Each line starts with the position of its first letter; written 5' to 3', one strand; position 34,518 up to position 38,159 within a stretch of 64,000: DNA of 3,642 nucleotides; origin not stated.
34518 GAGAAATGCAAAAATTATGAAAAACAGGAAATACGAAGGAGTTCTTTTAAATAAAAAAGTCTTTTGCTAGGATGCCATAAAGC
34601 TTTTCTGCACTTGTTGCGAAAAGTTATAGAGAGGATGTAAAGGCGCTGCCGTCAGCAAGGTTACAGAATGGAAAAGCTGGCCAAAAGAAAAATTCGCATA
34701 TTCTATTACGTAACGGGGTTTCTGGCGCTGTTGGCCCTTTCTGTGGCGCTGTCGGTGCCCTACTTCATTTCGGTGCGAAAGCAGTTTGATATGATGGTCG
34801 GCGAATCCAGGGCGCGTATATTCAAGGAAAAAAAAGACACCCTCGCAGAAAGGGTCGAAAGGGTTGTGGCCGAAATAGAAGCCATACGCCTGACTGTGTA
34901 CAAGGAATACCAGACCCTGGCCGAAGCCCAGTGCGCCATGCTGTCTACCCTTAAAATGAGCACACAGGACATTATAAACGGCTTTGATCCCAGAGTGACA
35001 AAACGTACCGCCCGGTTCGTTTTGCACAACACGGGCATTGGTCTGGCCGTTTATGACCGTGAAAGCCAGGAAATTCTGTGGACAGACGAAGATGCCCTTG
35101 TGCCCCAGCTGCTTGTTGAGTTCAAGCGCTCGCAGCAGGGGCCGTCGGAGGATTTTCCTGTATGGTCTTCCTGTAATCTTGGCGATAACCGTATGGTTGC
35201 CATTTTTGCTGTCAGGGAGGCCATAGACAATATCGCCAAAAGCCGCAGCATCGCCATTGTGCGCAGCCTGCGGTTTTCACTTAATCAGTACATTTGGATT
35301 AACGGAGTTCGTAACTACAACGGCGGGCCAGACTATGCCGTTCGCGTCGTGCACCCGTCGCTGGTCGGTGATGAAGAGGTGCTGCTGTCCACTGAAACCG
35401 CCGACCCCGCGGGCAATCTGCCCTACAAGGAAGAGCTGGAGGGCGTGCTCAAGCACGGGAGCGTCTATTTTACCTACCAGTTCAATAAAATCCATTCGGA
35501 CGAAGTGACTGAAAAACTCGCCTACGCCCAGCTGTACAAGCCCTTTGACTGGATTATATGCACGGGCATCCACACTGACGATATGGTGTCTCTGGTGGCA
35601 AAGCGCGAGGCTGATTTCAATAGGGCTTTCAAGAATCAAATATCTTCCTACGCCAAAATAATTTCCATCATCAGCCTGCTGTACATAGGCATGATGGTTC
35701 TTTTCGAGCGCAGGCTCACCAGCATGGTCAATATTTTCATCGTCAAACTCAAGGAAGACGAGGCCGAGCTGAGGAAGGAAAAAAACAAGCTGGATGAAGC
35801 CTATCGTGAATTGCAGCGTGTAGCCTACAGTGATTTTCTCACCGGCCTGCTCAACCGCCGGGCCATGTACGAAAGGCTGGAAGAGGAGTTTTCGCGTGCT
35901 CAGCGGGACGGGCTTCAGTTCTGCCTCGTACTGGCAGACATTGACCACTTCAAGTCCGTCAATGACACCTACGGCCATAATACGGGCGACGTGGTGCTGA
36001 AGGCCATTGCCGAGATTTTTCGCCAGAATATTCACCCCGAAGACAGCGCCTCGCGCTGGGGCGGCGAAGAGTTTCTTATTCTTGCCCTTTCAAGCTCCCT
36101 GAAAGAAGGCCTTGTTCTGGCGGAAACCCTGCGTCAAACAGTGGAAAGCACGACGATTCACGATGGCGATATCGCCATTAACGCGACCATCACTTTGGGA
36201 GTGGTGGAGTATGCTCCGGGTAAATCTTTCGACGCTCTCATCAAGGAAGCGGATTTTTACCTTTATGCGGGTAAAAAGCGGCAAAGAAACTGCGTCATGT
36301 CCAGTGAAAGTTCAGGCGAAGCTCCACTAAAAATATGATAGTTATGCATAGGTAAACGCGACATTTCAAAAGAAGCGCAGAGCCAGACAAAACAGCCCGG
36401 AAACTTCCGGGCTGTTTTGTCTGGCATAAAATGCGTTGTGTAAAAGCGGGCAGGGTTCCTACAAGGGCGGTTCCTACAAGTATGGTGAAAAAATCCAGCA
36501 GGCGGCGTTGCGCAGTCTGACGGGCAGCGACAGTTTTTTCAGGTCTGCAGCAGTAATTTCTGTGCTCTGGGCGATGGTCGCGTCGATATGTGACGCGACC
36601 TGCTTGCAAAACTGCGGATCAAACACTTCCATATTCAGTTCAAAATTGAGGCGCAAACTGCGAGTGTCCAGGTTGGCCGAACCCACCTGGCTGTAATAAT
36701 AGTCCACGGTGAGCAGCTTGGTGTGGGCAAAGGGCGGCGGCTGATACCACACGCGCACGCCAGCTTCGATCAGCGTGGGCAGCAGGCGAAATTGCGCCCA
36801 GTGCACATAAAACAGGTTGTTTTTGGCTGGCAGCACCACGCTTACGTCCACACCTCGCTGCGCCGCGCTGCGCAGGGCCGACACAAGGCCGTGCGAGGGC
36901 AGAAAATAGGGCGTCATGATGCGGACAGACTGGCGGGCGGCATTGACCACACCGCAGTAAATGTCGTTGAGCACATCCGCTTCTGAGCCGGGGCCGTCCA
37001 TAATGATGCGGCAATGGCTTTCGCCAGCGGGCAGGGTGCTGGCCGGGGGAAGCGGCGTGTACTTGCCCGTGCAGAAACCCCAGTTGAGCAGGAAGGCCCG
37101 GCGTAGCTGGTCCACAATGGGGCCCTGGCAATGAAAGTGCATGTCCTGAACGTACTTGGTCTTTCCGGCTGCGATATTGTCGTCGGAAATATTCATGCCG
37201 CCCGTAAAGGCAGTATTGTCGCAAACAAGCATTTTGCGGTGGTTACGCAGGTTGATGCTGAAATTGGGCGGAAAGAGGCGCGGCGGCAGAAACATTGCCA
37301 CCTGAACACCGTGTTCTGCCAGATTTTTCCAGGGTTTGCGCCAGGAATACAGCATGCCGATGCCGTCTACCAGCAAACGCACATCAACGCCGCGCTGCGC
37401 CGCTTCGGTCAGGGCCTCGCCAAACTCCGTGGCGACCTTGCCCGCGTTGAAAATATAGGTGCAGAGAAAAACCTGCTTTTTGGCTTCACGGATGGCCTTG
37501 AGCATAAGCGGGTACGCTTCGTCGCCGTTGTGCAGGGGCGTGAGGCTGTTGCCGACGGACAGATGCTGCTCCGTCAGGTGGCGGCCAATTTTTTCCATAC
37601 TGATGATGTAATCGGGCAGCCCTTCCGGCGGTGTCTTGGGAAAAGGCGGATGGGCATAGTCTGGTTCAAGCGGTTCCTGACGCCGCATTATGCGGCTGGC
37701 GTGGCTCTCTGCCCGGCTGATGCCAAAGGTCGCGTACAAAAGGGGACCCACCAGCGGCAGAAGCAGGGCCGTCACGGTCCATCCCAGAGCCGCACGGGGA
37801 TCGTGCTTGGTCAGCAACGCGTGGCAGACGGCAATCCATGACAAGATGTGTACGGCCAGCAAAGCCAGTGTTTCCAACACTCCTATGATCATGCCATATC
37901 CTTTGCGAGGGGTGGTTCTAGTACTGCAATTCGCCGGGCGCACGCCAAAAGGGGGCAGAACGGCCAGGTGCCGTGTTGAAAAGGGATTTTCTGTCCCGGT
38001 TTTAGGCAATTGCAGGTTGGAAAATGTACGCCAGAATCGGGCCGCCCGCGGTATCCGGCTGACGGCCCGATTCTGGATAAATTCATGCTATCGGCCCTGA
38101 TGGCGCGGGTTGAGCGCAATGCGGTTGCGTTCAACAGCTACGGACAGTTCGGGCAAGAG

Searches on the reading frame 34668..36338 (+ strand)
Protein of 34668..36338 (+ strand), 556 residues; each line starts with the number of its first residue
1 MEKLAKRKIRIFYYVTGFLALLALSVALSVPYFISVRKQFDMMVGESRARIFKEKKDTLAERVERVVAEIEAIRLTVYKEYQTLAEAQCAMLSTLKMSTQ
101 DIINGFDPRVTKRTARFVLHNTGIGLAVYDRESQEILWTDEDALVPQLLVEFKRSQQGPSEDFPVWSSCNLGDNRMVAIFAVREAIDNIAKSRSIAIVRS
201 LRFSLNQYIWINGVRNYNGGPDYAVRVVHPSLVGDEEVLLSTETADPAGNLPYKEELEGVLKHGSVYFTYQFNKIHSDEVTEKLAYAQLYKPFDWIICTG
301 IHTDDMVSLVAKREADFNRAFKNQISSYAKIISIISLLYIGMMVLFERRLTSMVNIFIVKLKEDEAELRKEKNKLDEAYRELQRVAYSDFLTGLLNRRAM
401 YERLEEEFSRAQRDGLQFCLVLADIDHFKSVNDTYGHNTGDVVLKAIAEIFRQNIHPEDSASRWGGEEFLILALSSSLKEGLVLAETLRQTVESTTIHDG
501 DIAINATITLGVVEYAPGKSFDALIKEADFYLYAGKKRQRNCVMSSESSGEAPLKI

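Call 8: search_protein_families(library=pfam, proteins=[window:34668-36338:+], max_evalue=0.001)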
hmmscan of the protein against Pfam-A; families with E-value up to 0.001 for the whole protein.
window:34668-36338:+ (556 aa): 5 families
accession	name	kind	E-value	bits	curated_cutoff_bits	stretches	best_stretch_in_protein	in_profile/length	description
PF00990.26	GGDEF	-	3.6e-42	144.3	23.8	1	386-541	1-160/161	Diguanylate cyclase, GGDEF domain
PF08269.17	dCache_2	-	2.5e-17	63.4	26.5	1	184-306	184-297/298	Cache domain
PF17200.10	sCache_2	-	3.2e-11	43.8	25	1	190-307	37-146/155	Single Cache domain 2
PF02001.22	DUF134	-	0.00039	21.4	27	1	38-86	8-56/98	Protein of unknown function DUF134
PF17201.10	Cache_3-Cache_2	-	0.00085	19.1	27.7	0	227-308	220-291/299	Cache 3/Cache 2 fusion domain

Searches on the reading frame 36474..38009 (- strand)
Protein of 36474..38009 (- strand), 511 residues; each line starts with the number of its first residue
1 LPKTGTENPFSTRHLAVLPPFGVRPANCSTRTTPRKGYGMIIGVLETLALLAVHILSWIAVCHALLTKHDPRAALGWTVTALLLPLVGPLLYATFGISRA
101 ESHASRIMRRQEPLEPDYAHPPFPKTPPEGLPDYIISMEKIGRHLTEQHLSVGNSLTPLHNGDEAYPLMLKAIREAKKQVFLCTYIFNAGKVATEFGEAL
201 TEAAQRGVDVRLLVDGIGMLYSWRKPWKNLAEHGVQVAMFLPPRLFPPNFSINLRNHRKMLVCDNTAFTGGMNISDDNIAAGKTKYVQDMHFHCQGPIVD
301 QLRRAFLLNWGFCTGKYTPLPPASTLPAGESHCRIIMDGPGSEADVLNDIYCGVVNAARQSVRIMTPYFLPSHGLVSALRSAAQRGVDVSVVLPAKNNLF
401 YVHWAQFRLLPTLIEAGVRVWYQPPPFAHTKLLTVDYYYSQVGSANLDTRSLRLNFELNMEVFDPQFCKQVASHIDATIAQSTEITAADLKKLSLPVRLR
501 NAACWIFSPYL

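Call 8: search_protein_families(library=pfam, proteins=[window:36474-38009:-], max_evalue=0.001)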
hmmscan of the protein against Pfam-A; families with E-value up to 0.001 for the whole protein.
window:36474-38009:- (511 aa): 4 families
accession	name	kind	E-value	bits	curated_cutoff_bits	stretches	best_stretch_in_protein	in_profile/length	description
PF13091.12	PLDc_2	-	2.3e-45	154.1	27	2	355-476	5-129/132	PLD-like domain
PF00614.28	PLDc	-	2.8e-09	37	21.9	1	254-276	3-26/28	Phospholipase D Active site motif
PF13396.11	PLDc_N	-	6.9e-08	32.8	23.3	1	55-96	1-41/42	Phospholipase_D-nuclease N-terminal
PF13090.12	PP_kinase_C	-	0.00012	22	25.8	0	198-222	45-69/172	Polyphosphate kinase C-terminal domain 2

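Call 62: search_protein_families(library=ncbifam, proteins=[window:36474-38009:-], max_evalue=0.01)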
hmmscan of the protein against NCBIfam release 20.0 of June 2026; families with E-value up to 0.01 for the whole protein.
window:36474-38009:- (511 aa): 8 families
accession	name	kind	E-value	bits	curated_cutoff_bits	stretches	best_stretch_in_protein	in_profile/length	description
TIGR04265.1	bac_cardiolipin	equivalog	8.5e-86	288.8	290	1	51-511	8-483/483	cardiolipin synthase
NF008427.0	PRK11263.1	equivalog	2.3e-58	198.2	281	1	150-494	5-356/409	cardiolipin synthase ClsB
NF009107.0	PRK12452.1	equivalog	1.1e-56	192.7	787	1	42-511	33-509/509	cardiolipin synthase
NF038319.1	DISARM_DrmC_I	equivalog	1.4e-21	77.1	133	2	352-479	100-235/236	DISARM system phospholipase D-like protein DrmC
NF006946.0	PRK09428.1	equivalog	1.8e-10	40.3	314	1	339-403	245-309/451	CDP-diacylglycerol--serine O-phosphatidyltransferase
NF010492.0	PRK13912.1-3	equivalog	9.4e-05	22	297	0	353-459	41-152/178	nuclease NucT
NF010490.0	PRK13912.1-1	equivalog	0.00042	20.4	211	0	352-458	36-135/159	nuclease NucT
NF010491.0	PRK13912.1-2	equivalog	0.0017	18.2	225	0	342-396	33-85/180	nuclease NucT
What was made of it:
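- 36474..38009 (-): Frequently conserved downstream neighbour: cardiolipin synthase (cls). Calls 8 and 62.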
